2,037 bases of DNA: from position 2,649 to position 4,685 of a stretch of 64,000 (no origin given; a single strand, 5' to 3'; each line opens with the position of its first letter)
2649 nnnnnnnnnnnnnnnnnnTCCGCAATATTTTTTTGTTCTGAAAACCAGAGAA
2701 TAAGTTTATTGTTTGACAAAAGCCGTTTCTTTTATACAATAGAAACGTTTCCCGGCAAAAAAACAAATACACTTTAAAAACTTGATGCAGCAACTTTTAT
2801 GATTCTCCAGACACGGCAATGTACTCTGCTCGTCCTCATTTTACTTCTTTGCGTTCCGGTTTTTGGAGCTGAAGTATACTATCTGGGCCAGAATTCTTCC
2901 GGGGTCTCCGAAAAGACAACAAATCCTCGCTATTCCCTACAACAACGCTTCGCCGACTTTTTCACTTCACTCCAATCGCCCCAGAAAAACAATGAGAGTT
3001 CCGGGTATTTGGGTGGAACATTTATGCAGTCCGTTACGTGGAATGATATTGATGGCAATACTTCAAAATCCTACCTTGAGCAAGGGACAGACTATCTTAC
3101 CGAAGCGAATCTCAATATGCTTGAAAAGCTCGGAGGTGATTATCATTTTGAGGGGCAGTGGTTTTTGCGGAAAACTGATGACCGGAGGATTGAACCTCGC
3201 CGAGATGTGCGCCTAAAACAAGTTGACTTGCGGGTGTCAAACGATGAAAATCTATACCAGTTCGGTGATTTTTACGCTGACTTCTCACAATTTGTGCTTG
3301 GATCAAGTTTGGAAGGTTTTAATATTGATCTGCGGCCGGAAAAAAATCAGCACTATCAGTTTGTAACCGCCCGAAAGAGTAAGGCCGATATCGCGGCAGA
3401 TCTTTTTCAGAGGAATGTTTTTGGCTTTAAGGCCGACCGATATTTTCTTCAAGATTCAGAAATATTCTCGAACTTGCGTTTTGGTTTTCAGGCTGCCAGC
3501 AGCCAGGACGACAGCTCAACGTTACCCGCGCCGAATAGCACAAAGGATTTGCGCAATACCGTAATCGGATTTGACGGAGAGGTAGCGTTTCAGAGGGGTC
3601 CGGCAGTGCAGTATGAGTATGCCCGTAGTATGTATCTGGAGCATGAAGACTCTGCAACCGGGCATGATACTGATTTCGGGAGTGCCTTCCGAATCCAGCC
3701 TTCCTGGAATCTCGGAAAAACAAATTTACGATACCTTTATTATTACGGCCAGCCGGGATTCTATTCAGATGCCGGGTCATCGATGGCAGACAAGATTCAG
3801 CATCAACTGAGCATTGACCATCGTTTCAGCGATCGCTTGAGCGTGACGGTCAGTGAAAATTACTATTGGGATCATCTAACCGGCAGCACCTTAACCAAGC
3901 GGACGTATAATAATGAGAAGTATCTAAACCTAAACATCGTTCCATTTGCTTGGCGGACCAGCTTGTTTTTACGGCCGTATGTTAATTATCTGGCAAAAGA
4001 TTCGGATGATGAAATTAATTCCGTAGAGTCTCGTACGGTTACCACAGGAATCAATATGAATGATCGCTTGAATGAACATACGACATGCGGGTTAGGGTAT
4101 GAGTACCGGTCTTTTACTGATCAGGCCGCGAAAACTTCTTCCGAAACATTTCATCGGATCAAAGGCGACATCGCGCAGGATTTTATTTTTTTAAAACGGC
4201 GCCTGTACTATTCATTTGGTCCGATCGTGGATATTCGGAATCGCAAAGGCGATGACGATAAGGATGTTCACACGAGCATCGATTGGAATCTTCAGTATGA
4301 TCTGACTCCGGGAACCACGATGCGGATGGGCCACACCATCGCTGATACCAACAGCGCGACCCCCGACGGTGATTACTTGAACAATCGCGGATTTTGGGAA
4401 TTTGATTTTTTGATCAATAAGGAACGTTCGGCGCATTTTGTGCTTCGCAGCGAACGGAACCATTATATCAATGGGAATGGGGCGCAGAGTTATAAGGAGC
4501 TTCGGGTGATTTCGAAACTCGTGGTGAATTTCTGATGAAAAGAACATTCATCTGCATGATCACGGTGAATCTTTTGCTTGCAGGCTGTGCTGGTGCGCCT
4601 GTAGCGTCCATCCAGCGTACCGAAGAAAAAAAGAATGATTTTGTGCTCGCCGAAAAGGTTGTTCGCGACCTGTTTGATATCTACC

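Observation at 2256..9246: PilZ protein followed by an outer-membrane barrel, a lipoprotein and a 1410-aa secreted coiled-coil protein: candidate cell-surface or envelope-spanning assembly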

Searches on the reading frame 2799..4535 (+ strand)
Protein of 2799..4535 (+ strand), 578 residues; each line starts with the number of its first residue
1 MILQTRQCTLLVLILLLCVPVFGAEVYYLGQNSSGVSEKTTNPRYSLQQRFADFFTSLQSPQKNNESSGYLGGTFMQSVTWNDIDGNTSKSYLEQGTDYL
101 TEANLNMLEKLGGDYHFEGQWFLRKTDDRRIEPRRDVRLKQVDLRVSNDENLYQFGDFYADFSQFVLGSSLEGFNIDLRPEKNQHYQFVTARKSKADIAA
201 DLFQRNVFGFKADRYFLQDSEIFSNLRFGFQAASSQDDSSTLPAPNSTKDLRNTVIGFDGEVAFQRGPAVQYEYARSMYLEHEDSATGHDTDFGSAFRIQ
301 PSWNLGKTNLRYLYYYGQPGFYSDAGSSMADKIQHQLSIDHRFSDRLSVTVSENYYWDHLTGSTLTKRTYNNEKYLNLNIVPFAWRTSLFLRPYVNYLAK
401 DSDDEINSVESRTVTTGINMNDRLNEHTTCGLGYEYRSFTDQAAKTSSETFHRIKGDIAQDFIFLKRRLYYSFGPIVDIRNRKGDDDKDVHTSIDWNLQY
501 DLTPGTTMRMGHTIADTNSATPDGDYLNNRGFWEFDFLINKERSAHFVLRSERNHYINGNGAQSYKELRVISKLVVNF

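Call 7: search_protein_families(library=pfam, proteins=[window:2799-4535:+], max_evalue=0.1)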
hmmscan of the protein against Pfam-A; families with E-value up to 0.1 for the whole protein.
window:2799-4535:+ (578 aa): 0 families

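Call 8: search_protein_families(library=ncbifam, proteins=[window:2799-4535:+], max_evalue=0.1)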
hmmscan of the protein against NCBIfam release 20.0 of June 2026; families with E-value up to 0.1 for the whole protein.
window:2799-4535:+ (578 aa): 0 families

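Call 22: find_homologous_proteins(query=window:2799-4532:+, max_evalue=0.001)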
Query window:2799-4532:+ (578 aa): 91 proteins with E <= 0.001 among 5862 candidates.
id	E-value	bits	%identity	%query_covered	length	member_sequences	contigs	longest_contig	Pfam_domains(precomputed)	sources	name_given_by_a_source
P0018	0.0e+0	1157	100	87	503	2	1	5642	-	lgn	-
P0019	7.5e-251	852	66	99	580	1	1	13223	PF10082.16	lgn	-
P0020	2.7e-232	791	61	100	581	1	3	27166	-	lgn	-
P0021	1.2e-223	762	60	98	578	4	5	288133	-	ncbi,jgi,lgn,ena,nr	ncbi:MAG TPA: hypothetical protein PLO93_05530 [Candidatus Omnitrophota bacterium]|nr:hypothetical p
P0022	1.6e-191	656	53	99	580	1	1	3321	-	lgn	-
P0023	3.3e-189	649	53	97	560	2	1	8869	-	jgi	-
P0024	2.2e-188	646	53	98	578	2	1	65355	-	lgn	-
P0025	1.0e-187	644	52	100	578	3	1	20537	-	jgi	-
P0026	2.8e-187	642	52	99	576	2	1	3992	-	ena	-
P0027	2.8e-178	612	51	98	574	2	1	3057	-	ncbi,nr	ncbi:MAG: hypothetical protein NC821_05600 [Candidatus Omnitrophica bacterium]|nr:hypothetical prote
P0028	2.0e-176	606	49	99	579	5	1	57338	-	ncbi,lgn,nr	ncbi:MAG: hypothetical protein AUJ74_03665 [Candidatus Omnitrophica bacterium CG1_02_44_16]|nr:MAG: 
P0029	2.0e-174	600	50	97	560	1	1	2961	-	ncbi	-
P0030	1.4e-173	597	49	98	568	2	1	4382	-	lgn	-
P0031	5.0e-173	595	49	98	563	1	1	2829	-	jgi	jgi:hypothetical protein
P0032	1.8e-172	593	50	96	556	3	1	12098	-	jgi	-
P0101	1.1e-107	379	36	99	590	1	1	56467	-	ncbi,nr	ncbi:MAG: hypothetical protein HQL30_08495 [Candidatus Omnitrophica bacterium]|nr:hypothetical prote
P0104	4.4e-86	308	34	99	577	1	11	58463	-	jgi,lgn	jgi:hypothetical protein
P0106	5.0e-82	295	34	98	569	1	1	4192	-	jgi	jgi:hypothetical protein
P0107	2.2e-80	289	33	99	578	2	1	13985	-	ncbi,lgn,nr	ncbi:MAG: hypothetical protein EOM26_11225 [Alphaproteobacteria bacterium]|nr:hypothetical protein [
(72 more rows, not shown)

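Call 26: search_solved_structures(query=A1, max_evalue=10)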
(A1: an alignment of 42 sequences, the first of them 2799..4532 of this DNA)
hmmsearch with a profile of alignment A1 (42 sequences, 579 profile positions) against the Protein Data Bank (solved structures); distinct sequences matched with E-value up to 10: 0.

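Call 28: find_related_loci(query=A2, collection=genome_contigs, flank=10000)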
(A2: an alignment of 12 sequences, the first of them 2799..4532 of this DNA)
Query A2 (578 aa) in genome_contigs; peptide patterns used: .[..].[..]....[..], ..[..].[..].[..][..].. (x = any residue, [..] = any of these).
106 stretches matched a pattern; 23 encode a relative of the query (tblastn E <= 1e-3); 23 distinct loci.
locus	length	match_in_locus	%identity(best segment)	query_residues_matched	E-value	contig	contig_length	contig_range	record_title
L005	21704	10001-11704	60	10-578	0e+0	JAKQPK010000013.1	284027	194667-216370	MAG: Candidatus Omnitrophota bacterium isolate USMO_maxbin.079 k141_1010399, whole genome shotgun sequence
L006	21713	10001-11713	60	7-578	0e+0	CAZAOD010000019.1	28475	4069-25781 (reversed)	MAG TPA_asm: uncultured Planctomycetales bacterium isolate binchicken_co173_225 genome assembly, contig: NODE_5675_lengt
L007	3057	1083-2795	51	10-578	0e+0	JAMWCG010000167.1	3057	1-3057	MAG: Candidatus Omnitrophota bacterium isolate JZ-2.bins.168.201808 NODE_70316_length_3057_cov_0.898976, whole genome sh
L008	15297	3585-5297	49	8-578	0e+0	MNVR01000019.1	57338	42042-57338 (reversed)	MAG: Candidatus Omnitrophica bacterium CG1_02_44_16 cg1_0.2_scaffold_813_c, whole genome shotgun sequence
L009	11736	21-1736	49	12-578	9e-167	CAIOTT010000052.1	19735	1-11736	MAG: Candidatus Omnitrophica bacterium isolate Ki2-D4_bin-0675 genome assembly, contig: bin-0675:52/74, whole genome sho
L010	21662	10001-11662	46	21-578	1e-161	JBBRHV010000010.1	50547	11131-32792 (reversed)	MAG: Candidatus Omnitrophota bacterium isolate Co_metawrap_2736 Cmw_2736_k141_28026007_length_50547_cov_10.9992, whole g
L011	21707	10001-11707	46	11-578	8e-161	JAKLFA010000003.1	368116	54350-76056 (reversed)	MAG: Candidatus Omnitrophota bacterium isolate RA.bin146 RA.bin146_3, whole genome shotgun sequence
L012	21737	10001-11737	46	6-578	1e-160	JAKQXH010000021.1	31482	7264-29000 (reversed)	MAG: Candidatus Omnitrophota bacterium isolate USST_metabat.84_sub k141_1315179, whole genome shotgun sequence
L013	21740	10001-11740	46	10-578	3e-160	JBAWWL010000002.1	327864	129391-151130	MAG: Candidatus Omnitrophota bacterium isolate ELA036 MAG036_2, whole genome shotgun sequence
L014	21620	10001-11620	47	10-578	5e-160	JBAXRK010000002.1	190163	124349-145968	MAG: Candidatus Omnitrophota bacterium isolate ELA581 MAG581_2, whole genome shotgun sequence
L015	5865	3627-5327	45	8-578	6e-161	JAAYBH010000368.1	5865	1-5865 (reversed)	MAG: Clostridiales bacterium isolate AS06rmzACSIP_269 338582_AS06, whole genome shotgun sequence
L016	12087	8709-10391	44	13-578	2e-153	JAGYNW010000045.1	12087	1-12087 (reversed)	MAG: Candidatus Omnitrophota bacterium isolate M55B153 45, whole genome shotgun sequence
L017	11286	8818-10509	44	10-578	1e-147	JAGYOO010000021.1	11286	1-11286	MAG: Candidatus Omnitrophota bacterium isolate M55B170 21, whole genome shotgun sequence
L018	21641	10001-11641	43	21-571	6e-146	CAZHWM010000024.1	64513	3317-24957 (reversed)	MAG TPA_asm: uncultured Planctomycetales bacterium isolate binchicken_co219_440 genome assembly, contig: k141_1142887, w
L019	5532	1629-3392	41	1-578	2e-141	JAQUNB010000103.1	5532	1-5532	MAG: Candidatus Omnitrophota bacterium isolate STD1_168 NODE_54800_length_5532_cov_3.281406_Sandtown_D1, whole genome sh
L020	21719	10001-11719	42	8-578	1e-131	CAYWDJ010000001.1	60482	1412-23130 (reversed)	MAG TPA_asm: uncultured Planctomycetia bacterium isolate binchicken_co181_210 genome assembly, contig: NODE_502_length_6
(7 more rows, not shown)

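Call 34: search_protein_families(library=pfam, alignment_id=A1, max_evalue=1)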
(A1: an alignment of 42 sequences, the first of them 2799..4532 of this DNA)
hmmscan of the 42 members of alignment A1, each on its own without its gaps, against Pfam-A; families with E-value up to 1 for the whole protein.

A. member 1, window:2799-4532:+ (578 aa): 0 families

B. families by the number of members that match (of 42 scanned): 14 families
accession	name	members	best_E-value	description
PF10082.15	BBP2_2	2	1e-05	Putative beta-barrel porin 2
PF10536.15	PMD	2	0.021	Plant mobile domain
PF03950.23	tRNA-synt_1c_C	2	0.19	tRNA synthetases class I (E and Q), anti-codon binding domain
PF04338.18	DUF481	1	0.009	Protein of unknown function, DUF481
PF12925.12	APP_E2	1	0.017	E2 domain of amyloid precursor protein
PF03930.20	Flp_N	1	0.03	Recombinase Flp protein N-terminus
PF13505.12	OMP_b-brl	1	0.034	Outer membrane protein beta-barrel domain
PF09390.16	DUF1999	1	0.069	Protein of unknown function (DUF1999)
PF15530.11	Ntox25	1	0.078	Bacterial toxin 25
PF10677.15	DUF2490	1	0.08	Protein of unknown function (DUF2490)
PF23422.1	DUF7110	1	0.1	Family of unknown function (DUF7110)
PF11905.13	DUF3425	1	0.11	Domain of unknown function (DUF3425)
PF12738.14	PTCB-BRCT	1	0.19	twin BRCT domain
PF04277.18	OAD_gamma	1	0.21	Oxaloacetate decarboxylase, gamma chain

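Call 35: predict_structure(alignment_id=A1)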
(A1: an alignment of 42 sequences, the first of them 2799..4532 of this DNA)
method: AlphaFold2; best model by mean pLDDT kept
length: 578 residues; sequences in the alignment: 42
mean_pLDDT: 89.4   pTM: 0.78
mean pLDDT of the five models: 89.4, 88.6, 87.9, 87.9, 86.9
residues with pLDDT >= 90: 415; 70-90: 118; 50-70: 19; < 50: 26
segments of 3 or more residues with pLDDT < 50: 1-5, 17-37
pLDDT, mean of each block of 10 residues (from residue 1): 48 49 30 42 88 84 81 95 93 92 95 92 93 88 94 95 92 96 96 89 94 92 94 95 81 96 93 96 77 95 96 97 90 98 97 97 92 98 95 97 82 97 95 96 83 97 95 97 86 97 96 95 92 97 95 94 94 95
secondary structure, 60 per line:
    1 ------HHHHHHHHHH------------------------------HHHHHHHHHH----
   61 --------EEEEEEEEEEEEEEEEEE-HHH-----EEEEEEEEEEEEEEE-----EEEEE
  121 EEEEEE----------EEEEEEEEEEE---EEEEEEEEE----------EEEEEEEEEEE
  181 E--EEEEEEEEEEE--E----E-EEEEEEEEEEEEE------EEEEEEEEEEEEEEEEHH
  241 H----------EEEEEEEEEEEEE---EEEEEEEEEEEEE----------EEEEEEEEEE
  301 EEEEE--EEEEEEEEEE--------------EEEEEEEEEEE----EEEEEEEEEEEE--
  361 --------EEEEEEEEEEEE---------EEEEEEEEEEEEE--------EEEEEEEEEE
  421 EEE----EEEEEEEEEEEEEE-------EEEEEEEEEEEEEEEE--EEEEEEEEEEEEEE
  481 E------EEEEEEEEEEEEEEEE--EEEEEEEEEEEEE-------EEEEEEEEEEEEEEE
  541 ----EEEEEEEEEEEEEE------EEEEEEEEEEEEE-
elements in order: H7-16 H47-56 E69-86 E96-110 E116-126 E137-147 E151-159 E170-181 E184-194 E204-216 E223-238 E252-264 E268-280 E291-305 E308-317 E332-342 E347-358 E369-380 E390-402 E411-423 E428-441 E449-464 E467-481 E488-503 E506-518 E526-540 E545-558 E565-577

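Call 48: search_protein_families(library=pfam, proteins=[L018:11944-16263:+, L010:12070-16560:+, L010:16648-21303:+, L011:12197-16609:+, L020:12206-16717:+], max_evalue=0.01)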
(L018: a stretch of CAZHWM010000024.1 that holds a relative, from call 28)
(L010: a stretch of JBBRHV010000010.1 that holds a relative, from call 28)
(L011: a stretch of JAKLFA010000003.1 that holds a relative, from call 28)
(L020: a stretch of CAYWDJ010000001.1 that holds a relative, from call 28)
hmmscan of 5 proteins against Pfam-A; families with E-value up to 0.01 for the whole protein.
L018:11944-16263:+ (1440 aa): 0 families

L010:12070-16560:+ (1497 aa): 0 families

L010:16648-21303:+ (1552 aa): 0 families

L011:12197-16609:+ (1471 aa): 0 families

L020:12206-16717:+ (1504 aa): 0 families

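Call 93: search_protein_families(library=pfam, proteins=[L012:12580-13953:+, L008:161-3430:+], max_evalue=0.001)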
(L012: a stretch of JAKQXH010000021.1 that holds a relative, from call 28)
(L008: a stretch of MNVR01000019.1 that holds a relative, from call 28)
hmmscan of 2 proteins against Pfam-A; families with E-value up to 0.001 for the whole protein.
L012:12580-13953:+ (458 aa): 0 families

L008:161-3430:+ (1090 aa): 0 families

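Call 102: search_protein_families(library=pfam, proteins=[P0019, P0020, P0021, P0104, P0106, P0107, P0101], max_evalue=0.1)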
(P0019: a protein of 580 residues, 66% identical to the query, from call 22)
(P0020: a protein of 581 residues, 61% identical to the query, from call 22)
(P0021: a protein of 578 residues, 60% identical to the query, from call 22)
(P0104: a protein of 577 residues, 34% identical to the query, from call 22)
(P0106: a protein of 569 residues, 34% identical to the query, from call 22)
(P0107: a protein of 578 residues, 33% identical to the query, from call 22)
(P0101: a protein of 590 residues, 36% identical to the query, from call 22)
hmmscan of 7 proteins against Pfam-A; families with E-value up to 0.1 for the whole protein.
P0019 (580 aa): 1 family
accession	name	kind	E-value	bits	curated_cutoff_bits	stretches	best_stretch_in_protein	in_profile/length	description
PF10082.15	BBP2_2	-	1e-05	25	23.7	1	442-533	280-370/378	Putative beta-barrel porin 2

P0020 (581 aa): 2 families
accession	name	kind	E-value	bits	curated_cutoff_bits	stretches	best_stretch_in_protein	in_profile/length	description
PF10082.15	BBP2_2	-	0.0054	16.1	23.7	1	399-537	239-373/378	Putative beta-barrel porin 2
PF04338.18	DUF481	-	0.009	16.5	21.1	1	433-527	108-195/210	Protein of unknown function, DUF481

P0021 (578 aa): 0 families

P0104 (577 aa): 0 families

P0106 (569 aa): 0 families

P0107 (578 aa): 0 families

P0101 (590 aa): 0 families

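Call 104: find_encoding_contigs(protein=P0107, flank=8000, max_places=1)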
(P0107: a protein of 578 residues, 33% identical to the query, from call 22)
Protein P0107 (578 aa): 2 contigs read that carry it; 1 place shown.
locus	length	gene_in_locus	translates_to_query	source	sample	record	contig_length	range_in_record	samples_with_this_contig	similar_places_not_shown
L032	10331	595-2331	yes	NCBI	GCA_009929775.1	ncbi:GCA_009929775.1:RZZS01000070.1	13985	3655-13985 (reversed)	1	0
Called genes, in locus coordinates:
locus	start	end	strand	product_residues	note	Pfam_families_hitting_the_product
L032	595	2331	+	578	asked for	-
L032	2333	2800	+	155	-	PF12680:SnoaL_2 (faint)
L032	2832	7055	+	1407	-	-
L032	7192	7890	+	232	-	PF12261:T_hemolysin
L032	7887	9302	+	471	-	PF00501:AMP-binding, PF23562:AMP-binding_C_3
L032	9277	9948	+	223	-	PF01126:Heme_oxygenase (faint), PF14518:Haem_oxygenas_2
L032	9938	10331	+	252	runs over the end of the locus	PF01370:Epimerase (weak), PF04321:RmlD_sub_bind (weak), PF13561:adh_short_C2, PF00106:adh_short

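Call 105: find_encoding_contigs(protein=P0104, flank=8000, max_places=1)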
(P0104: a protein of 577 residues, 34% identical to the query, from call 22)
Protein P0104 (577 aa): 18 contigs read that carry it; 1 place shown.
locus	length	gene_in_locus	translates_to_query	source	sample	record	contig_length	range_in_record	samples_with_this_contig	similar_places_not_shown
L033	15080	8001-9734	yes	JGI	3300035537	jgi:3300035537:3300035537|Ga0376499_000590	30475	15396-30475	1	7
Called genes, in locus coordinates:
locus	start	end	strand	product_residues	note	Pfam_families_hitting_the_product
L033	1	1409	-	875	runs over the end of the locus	PF03176:MMPL, PF02460:Patched, PF12349:Sterol-sensing, PF03176:MMPL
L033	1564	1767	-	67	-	PF11127:YgaP-like_TM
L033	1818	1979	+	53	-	-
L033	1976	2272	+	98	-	PF01022:HTH_5, PF01047:MarR (faint), PF12840:HTH_20, PF13412:HTH_24 (weak), PF13545:HTH_Crp_2 (weak), PF12802:MarR_2 (weak)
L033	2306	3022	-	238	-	-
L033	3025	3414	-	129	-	-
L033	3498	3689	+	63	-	PF10276:zf-CHCC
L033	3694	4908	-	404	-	PF04932:Wzy_C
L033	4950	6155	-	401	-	PF11335:DUF3137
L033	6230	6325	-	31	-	-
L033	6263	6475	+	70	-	-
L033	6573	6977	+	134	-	-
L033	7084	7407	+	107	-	-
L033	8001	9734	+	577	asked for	-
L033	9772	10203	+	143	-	-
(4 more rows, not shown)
